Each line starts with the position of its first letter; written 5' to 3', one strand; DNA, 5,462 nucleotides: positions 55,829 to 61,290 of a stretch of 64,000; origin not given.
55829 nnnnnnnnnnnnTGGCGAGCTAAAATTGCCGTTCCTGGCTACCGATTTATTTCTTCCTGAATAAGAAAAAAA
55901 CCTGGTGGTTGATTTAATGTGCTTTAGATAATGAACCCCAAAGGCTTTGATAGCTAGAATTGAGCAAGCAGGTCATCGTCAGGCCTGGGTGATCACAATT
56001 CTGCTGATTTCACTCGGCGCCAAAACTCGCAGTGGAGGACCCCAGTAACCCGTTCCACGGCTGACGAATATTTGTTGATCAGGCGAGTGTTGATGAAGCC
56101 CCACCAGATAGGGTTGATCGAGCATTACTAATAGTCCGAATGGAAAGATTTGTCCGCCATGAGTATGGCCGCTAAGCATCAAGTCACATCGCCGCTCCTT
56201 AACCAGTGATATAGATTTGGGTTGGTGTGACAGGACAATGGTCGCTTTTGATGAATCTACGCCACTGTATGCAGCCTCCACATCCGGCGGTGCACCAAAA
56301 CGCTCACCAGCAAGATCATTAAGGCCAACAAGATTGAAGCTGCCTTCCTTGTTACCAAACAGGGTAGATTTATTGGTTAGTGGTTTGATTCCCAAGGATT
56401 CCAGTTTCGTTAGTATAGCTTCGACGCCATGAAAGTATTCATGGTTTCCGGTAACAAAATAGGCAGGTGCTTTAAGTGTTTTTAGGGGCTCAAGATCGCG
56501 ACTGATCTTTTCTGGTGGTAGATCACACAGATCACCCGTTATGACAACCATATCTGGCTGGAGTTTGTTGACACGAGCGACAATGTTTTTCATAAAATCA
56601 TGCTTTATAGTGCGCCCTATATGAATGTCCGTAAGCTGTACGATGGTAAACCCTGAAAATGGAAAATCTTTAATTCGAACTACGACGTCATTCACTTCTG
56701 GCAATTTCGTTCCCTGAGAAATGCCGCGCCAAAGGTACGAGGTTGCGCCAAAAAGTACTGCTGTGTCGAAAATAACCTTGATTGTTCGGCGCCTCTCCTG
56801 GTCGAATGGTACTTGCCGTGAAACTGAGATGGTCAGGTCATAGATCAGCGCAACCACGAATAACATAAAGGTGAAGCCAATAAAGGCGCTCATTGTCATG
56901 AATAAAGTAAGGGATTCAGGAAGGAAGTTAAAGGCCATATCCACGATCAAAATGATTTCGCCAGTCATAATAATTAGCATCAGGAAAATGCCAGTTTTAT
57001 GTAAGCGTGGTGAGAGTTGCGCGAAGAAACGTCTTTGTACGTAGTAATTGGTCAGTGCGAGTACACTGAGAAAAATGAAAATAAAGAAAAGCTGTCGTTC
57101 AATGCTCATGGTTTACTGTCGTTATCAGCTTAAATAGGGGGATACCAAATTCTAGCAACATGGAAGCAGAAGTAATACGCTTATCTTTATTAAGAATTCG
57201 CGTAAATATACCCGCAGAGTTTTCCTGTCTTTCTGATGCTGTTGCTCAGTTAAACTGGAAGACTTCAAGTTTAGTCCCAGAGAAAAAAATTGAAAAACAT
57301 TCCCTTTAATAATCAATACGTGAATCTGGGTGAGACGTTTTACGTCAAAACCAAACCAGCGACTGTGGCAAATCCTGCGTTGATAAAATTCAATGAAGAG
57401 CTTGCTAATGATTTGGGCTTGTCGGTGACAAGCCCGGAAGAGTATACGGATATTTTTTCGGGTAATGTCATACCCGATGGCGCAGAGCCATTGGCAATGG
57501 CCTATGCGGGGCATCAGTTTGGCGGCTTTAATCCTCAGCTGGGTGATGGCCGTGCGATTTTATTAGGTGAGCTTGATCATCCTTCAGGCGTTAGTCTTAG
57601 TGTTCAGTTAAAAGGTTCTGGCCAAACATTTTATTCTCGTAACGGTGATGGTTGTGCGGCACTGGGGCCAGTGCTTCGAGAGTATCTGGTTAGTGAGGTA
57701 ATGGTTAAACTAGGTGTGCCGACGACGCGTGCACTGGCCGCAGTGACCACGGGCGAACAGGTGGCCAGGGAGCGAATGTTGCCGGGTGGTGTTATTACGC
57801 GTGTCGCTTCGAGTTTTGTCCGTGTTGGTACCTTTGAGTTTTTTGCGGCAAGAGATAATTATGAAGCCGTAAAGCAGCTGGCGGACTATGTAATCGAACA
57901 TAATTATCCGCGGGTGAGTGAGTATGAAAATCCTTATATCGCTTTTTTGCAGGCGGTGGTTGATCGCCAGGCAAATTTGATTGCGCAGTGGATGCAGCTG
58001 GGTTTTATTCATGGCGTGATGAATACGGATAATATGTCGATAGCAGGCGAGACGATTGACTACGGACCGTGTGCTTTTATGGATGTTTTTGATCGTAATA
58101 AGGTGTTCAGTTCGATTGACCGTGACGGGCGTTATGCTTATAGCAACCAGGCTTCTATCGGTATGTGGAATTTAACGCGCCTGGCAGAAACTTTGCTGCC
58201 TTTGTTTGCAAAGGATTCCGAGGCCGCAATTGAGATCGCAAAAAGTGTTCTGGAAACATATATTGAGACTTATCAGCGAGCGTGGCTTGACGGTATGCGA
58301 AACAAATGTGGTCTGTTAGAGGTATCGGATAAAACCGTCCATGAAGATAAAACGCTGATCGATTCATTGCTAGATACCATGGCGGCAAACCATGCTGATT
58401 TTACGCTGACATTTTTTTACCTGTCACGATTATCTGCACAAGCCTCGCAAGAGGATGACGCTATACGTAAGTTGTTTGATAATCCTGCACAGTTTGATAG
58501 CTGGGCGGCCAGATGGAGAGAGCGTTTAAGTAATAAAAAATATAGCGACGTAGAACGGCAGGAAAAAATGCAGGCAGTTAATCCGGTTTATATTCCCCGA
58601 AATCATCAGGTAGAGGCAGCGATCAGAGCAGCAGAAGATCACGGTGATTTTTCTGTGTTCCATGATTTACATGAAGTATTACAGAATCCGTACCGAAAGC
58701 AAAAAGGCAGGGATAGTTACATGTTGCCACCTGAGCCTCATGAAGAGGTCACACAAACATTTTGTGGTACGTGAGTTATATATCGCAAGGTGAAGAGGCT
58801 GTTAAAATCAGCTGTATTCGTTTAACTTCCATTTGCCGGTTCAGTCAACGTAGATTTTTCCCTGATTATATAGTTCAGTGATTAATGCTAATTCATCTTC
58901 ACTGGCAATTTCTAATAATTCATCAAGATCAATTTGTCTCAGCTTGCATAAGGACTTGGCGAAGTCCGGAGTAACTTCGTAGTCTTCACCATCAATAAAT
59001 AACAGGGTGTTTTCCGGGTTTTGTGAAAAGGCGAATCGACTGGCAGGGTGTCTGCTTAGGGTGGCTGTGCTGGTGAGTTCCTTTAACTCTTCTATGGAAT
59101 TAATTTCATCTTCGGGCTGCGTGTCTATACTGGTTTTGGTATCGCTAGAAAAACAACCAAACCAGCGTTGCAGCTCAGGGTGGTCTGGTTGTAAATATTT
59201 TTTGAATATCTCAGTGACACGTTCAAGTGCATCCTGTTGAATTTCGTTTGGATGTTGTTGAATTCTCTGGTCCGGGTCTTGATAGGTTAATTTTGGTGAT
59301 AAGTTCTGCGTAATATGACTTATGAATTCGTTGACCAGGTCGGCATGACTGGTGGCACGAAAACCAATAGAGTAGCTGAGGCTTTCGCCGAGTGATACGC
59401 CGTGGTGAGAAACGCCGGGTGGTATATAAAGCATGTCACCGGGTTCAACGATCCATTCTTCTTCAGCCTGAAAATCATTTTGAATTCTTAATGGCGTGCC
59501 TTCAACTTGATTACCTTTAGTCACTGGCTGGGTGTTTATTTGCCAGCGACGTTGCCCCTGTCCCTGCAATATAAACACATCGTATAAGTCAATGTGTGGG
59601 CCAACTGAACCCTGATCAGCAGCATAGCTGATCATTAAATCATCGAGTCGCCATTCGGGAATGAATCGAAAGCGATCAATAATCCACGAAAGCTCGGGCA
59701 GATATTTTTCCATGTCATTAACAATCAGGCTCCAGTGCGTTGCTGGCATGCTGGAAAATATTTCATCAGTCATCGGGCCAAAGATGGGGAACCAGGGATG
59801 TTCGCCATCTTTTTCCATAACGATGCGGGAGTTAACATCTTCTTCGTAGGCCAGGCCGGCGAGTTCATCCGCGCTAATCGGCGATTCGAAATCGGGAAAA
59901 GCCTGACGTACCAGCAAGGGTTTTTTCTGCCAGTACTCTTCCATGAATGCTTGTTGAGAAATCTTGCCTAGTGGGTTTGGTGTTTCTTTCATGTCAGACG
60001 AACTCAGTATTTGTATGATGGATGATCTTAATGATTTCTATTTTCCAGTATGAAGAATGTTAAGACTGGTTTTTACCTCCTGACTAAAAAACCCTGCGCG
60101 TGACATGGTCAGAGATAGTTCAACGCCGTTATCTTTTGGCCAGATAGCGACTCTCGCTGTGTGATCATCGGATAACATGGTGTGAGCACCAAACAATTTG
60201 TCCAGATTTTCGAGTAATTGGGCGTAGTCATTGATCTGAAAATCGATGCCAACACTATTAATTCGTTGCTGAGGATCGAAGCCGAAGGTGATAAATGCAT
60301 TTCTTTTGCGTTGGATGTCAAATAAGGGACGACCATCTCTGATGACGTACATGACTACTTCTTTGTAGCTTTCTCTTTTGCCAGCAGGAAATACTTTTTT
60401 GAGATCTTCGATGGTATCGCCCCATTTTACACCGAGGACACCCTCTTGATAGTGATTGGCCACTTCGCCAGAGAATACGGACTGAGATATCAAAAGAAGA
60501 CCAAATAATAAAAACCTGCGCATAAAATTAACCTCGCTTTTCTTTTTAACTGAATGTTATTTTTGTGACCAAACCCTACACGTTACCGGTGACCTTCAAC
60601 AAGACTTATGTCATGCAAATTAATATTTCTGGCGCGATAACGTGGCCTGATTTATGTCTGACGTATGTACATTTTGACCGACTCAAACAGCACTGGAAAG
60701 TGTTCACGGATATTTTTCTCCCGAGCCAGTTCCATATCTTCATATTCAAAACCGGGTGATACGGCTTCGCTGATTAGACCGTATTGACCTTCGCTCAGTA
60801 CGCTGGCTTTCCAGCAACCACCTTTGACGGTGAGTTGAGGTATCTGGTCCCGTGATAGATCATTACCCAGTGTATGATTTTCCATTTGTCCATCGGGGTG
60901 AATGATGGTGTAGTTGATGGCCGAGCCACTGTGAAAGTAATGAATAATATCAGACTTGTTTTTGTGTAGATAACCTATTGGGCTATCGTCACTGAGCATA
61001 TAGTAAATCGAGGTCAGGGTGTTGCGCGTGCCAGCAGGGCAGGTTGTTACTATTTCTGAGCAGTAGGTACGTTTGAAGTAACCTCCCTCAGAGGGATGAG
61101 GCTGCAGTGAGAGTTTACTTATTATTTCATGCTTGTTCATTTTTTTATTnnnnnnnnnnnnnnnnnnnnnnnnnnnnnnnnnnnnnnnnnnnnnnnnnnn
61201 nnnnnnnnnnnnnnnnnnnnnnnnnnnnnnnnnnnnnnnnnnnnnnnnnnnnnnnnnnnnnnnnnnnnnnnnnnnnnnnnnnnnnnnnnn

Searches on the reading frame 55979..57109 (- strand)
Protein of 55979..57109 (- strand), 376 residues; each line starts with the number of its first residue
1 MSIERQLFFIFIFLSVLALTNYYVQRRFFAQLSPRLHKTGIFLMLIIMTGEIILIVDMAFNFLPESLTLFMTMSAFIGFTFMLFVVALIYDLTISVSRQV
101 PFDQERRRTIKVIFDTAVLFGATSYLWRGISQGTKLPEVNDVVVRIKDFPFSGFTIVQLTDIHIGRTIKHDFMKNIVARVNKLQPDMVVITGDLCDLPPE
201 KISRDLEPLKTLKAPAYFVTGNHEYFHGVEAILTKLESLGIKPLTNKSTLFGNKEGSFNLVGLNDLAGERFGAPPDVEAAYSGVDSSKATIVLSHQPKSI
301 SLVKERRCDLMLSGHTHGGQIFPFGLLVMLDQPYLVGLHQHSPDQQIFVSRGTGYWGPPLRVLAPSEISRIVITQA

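Call 46: search_protein_families(library=pfam, proteins=[window:55979-57109:-], max_evalue=0.00001)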
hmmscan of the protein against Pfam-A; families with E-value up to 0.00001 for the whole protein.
window:55979-57109:- (376 aa): 1 family
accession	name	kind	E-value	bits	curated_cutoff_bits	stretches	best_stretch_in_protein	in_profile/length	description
PF00149.33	Metallophos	-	1.8e-14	55.1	21.5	1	155-318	2-190/191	Calcineurin-like phosphoesterase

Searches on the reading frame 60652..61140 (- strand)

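Call 65: search_protein_families(library=pfam, proteins=[window:60652-61140:-], max_evalue=0.00001)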
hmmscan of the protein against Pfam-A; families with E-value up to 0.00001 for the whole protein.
window:60652-61140:- (162 aa): 1 family
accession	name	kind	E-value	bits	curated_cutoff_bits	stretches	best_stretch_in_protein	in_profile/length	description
PF06172.17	Cupin_5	-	1.5e-43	148.6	25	1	5-139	2-139/139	Cupin superfamily (DUF985)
